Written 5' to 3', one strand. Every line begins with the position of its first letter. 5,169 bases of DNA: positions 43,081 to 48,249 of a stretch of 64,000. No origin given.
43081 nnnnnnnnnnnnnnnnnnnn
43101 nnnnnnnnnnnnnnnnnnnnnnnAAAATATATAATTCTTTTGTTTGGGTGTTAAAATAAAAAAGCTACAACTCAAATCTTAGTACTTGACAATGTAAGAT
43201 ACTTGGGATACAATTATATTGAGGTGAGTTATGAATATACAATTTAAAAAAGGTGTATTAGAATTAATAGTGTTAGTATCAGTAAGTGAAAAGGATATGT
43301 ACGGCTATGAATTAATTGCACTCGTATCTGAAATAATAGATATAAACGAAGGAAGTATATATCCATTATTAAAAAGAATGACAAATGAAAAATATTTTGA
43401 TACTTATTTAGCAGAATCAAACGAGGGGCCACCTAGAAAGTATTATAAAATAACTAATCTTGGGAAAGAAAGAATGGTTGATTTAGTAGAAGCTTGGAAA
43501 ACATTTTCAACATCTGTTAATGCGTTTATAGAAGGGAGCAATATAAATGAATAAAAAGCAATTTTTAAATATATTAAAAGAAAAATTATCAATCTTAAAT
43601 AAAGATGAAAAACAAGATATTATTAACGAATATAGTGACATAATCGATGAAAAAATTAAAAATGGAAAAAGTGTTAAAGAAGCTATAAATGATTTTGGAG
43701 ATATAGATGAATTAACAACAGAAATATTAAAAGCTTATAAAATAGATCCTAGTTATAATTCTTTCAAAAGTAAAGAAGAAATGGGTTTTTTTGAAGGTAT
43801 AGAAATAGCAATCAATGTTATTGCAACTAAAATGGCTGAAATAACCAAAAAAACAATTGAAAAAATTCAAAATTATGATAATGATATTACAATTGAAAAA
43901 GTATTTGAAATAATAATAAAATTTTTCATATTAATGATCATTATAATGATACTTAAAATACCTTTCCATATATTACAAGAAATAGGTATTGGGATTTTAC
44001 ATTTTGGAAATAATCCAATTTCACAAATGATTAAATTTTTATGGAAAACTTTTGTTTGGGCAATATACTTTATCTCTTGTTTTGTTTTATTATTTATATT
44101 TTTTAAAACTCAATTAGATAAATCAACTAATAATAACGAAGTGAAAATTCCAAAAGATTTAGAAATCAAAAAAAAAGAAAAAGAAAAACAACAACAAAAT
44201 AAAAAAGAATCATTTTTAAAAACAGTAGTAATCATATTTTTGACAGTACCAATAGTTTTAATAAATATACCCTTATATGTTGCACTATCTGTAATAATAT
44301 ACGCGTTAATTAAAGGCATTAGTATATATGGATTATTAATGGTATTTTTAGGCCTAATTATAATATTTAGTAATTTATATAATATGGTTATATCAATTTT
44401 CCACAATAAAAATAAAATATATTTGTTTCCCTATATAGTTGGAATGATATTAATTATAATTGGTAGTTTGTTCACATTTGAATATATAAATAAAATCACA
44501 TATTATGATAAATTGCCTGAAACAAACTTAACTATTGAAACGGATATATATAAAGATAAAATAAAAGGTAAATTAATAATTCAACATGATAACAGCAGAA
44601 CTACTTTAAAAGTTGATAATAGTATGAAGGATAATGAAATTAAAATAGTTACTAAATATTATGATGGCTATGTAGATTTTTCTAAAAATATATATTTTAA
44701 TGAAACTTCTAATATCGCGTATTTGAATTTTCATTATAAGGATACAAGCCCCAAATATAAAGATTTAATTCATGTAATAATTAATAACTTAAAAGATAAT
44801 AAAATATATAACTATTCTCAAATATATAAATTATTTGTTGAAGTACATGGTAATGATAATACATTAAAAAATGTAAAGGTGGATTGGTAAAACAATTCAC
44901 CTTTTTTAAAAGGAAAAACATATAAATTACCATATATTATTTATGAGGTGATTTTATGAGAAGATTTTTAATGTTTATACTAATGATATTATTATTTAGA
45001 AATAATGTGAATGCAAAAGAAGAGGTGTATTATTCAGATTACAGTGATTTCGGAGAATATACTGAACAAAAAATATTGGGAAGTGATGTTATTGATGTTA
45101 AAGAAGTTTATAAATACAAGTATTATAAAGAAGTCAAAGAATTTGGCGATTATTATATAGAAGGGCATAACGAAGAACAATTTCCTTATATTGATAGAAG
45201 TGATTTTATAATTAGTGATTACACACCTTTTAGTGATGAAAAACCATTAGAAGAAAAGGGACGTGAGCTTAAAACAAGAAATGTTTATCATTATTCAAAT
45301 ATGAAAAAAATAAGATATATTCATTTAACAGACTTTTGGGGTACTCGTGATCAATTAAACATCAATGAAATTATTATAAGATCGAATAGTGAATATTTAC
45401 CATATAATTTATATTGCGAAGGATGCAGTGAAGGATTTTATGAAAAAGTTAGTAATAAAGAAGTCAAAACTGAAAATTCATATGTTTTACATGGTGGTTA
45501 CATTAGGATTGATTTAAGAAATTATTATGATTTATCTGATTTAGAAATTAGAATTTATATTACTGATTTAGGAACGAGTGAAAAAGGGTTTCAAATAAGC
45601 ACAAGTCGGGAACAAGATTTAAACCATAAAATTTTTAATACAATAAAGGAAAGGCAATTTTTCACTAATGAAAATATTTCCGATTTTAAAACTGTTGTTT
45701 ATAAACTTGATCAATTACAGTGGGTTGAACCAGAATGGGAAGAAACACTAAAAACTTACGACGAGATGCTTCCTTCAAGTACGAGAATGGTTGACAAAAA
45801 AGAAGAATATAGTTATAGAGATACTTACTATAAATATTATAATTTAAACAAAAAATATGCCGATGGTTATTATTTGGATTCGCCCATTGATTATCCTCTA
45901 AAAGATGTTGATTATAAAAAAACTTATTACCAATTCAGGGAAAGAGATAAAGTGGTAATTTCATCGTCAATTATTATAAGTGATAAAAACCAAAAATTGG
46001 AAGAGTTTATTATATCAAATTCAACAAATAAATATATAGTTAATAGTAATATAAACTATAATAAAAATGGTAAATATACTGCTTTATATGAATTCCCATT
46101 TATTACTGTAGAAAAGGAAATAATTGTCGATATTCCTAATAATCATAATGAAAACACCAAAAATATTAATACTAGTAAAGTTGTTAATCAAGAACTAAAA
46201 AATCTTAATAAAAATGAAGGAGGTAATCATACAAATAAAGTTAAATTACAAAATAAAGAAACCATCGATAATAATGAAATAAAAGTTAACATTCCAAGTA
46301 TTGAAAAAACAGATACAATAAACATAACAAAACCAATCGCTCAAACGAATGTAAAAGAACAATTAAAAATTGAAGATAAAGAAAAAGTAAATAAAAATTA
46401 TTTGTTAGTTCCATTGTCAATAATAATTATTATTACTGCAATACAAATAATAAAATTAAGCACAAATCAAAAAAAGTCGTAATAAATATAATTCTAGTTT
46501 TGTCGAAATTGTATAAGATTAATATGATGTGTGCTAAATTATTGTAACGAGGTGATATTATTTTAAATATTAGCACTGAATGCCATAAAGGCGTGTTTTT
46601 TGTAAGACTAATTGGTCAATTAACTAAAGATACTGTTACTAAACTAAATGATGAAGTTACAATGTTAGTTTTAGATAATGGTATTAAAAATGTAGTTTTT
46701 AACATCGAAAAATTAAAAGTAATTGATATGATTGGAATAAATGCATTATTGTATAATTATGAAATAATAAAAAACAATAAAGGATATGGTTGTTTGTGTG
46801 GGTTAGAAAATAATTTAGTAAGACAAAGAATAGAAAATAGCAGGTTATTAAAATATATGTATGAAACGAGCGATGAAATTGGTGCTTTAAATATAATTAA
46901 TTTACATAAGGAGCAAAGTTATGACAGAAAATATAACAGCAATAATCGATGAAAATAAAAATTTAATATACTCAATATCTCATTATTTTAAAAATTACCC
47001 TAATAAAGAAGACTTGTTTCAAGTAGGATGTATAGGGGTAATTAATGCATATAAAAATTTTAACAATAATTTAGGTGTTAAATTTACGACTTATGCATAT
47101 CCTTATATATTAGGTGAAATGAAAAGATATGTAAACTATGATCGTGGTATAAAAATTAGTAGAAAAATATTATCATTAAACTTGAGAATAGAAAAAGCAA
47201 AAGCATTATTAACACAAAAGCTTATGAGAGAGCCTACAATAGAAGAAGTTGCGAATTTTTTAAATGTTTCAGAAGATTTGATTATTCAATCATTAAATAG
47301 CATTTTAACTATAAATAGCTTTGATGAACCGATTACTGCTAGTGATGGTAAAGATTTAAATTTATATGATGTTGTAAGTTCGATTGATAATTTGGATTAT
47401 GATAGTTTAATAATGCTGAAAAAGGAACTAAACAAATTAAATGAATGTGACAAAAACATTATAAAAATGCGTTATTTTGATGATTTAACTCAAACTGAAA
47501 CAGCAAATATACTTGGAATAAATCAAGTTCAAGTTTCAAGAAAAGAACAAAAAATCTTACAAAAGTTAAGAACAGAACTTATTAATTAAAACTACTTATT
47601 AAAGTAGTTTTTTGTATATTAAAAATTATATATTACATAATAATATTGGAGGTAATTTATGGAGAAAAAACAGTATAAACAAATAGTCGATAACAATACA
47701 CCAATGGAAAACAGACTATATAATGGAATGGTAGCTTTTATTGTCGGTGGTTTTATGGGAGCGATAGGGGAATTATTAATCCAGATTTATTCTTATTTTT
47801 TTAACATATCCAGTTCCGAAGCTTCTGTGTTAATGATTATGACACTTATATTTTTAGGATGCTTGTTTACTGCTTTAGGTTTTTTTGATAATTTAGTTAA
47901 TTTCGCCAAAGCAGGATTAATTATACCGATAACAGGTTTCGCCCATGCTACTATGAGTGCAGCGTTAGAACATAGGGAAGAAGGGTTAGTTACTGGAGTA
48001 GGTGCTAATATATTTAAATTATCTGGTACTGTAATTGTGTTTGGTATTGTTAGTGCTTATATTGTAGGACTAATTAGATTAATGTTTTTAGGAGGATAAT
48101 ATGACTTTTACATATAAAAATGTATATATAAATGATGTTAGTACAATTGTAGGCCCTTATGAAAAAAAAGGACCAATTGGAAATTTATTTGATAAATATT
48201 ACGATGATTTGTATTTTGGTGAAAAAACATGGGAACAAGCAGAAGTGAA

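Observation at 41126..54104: Three orphan modular pilin-like genes with lectin-type heads, interleaved with sporulation loci and lacking any pilus machinery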

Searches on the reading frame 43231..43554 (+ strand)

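Call 86: search_protein_families(library=ncbifam, proteins=[window:43231-43554:+], max_evalue=0.00001)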
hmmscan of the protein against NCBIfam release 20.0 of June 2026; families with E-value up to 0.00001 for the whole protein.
window:43231-43554:+ (107 aa): 2 families
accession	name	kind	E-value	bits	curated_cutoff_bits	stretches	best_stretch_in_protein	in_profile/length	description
TIGR03433.1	padR_acidobact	paralog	3.4e-16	59.2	101.8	1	7-100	2-99/101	PadR family transcriptional regulator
TIGR02719.1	repress_PhaQ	equivalog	1.6e-06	28.5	139.35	1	8-99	23-116/138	poly-beta-hydroxybutyrate-responsive repressor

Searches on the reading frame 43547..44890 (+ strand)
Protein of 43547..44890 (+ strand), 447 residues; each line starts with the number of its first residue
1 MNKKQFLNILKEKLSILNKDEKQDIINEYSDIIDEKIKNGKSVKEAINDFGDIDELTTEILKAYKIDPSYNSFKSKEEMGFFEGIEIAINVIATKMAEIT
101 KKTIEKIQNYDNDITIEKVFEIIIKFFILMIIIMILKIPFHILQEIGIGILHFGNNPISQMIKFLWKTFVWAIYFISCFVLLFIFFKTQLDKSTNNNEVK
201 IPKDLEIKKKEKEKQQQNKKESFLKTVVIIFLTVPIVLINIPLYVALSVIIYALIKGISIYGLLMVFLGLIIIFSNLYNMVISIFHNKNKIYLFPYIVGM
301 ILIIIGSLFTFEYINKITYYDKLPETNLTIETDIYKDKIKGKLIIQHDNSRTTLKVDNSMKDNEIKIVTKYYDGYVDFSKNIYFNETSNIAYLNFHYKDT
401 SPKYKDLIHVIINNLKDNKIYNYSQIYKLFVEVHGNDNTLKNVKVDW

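Call 3: search_protein_families(library=pfam, proteins=[window:43547-44890:+], max_evalue=0.01)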
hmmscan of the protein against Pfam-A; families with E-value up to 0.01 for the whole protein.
window:43547-44890:+ (447 aa): 3 families
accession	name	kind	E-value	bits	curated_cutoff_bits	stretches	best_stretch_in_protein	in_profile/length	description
PF22564.2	HAAS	-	8.9e-11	42.4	27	1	5-56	1-52/55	HAAS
PF00216.26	Bac_DNA_binding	-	0.00094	19.8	22.4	1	1-52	1-49/90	Bacterial DNA-binding protein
PF03631.20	Virul_fac_BrkB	-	0.0024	18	33.7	0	70-188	64-182/259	Virulence factor BrkB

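Call 4: search_protein_families(library=ncbifam, proteins=[window:43547-44890:+], max_evalue=0.01)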
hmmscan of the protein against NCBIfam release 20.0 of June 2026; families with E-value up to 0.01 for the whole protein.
window:43547-44890:+ (447 aa): 0 families

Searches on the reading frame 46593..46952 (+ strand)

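Call 85: search_protein_families(library=pfam, proteins=[window:46593-46952:+], max_evalue=0.001)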
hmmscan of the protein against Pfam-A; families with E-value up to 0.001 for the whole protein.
window:46593-46952:+ (119 aa): 2 families
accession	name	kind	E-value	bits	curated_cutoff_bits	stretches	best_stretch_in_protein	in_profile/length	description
PF01740.26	STAS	-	1.3e-08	35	22.6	1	3-92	12-99/106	STAS domain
PF22154.2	SelB_WH2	-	0.00056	20.6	26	0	27-56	15-44/62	Elongation factor SelB, second winged-helix domain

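Call 86: search_protein_families(library=ncbifam, proteins=[window:46593-46952:+], max_evalue=0.00001)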
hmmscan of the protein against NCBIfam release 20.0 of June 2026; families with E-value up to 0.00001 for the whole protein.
window:46593-46952:+ (119 aa): 2 families
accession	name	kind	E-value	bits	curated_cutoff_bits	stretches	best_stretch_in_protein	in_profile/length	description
TIGR02886.1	spore_II_AA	equivalog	4.7e-11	42.6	114.75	1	2-96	10-103/106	anti-sigma F factor antagonist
TIGR00377.1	ant_ant_sig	superfamily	1.6e-09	37.6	53.45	1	2-89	14-100/108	anti-sigma factor antagonist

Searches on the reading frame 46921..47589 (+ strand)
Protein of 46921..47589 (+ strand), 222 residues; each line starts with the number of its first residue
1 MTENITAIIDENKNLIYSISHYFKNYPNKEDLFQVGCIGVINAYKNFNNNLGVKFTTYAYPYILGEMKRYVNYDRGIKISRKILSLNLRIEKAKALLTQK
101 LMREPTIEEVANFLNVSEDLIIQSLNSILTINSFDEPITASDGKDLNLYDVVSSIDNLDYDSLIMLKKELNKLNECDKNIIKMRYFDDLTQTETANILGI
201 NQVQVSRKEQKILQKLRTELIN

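Call 85: search_protein_families(library=pfam, proteins=[window:46921-47589:+], max_evalue=0.001)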
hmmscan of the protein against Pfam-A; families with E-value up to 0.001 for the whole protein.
window:46921-47589:+ (222 aa): 5 families
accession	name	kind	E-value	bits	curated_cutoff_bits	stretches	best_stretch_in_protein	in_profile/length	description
PF04545.22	Sigma70_r4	-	1.8e-14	53.4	24.1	1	170-217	2-49/50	Sigma-70, region 4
PF04542.20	Sigma70_r2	-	2.6e-11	43.6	24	1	9-71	2-65/71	Sigma-70 region 2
PF04539.22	Sigma70_r3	-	2.8e-09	37.4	25.3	1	89-144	5-60/78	Sigma-70 region 3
PF08281.18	Sigma70_r4_2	-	2.7e-05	24.2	25.7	1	166-208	4-46/54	Sigma-70, region 4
PF07638.17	Sigma70_ECF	-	3.6e-05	24.2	21.1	1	147-220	107-183/185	ECF sigma factor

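Call 86: search_protein_families(library=ncbifam, proteins=[window:46921-47589:+], max_evalue=0.00001)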
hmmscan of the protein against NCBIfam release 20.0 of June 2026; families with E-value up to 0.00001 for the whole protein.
window:46921-47589:+ (222 aa): 45 families (the best 25 are shown)
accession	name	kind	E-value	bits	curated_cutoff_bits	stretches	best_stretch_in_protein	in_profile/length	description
TIGR02885.1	spore_sigF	equivalog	1.1e-57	195.5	321.45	1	6-220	14-231/231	RNA polymerase sporulation sigma factor SigF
TIGR02980.1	SigBFG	subfamily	2.8e-57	194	234.35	1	6-220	6-226/227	SigB/SigF/SigG family RNA polymerase sigma factor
NF004052.0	PRK05572.1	subfamily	9.3e-57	192.4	311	1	5-220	34-250/252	SigF/SigG family RNA polymerase sporulation sigma factor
NF006071.0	PRK08215.1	equivalog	4.3e-46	157.6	372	1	7-219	41-256/258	RNA polymerase sporulation sigma factor SigG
TIGR02850.1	spore_sigG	equivalog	3.2e-43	148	457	1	7-218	38-252/254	RNA polymerase sporulation sigma factor SigG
TIGR02941.1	Sigma_B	equivalog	4.3e-40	137.8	315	1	6-218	32-251/255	RNA polymerase sigma factor SigB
NF005514.0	PRK07122.1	subfamily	2.4e-34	118.7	372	1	22-220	60-263/264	RNA polymerase sigma factor SigF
NF005644.0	PRK07408.1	subfamily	2.3e-33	115.9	261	1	8-220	32-253/258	RNA polymerase sigma factor SigF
TIGR02479.1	FliA_WhiG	subfamily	2.1e-26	93.1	189.6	1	25-220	22-223/224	FliA/WhiG family RNA polymerase sigma factor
TIGR02937.1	sigma70-ECF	superfamily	3.6e-26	91.8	42.9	1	6-220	4-165/165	sigma-70 family RNA polymerase sigma factor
TIGR02997.1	Sig70-cyanoRpoD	subfamily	1.8e-20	73.4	384.5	1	8-217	79-298/298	RNA polymerase sigma factor, RpoD/SigA family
NF005413.0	PRK06986.1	subfamily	8e-20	71.7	201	1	30-220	44-236/241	RNA polymerase sigma factor FliA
TIGR02393.1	RpoD_Cterm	equivalog_domain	3.4e-19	69.4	354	1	7-219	4-227/238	RNA polymerase sigma factor RpoD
NF004935.0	PRK06288.1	equivalog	5.2e-18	65.6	343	1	29-220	63-262/270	RNA polymerase sigma factor WhiG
NF005809.0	PRK07670.1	equivalog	1.9e-17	63.6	326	1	28-220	52-250/255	FliA/WhiG family RNA polymerase sigma factor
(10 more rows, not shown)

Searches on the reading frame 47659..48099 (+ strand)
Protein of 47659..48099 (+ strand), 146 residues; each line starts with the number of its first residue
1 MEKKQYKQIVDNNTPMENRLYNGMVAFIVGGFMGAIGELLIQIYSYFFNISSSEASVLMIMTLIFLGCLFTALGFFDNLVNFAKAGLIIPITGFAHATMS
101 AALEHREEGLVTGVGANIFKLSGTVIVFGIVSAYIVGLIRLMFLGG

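Call 85: search_protein_families(library=pfam, proteins=[window:47659-48099:+], max_evalue=0.001)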
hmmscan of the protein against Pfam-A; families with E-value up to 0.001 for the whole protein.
window:47659-48099:+ (146 aa): 1 family
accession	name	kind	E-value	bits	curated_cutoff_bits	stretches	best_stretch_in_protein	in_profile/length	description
PF03862.18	SpoVAC_SpoVAEB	-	1.1e-32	113.2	25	1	24-139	3-117/117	SpoVAC/SpoVAEB sporulation membrane protein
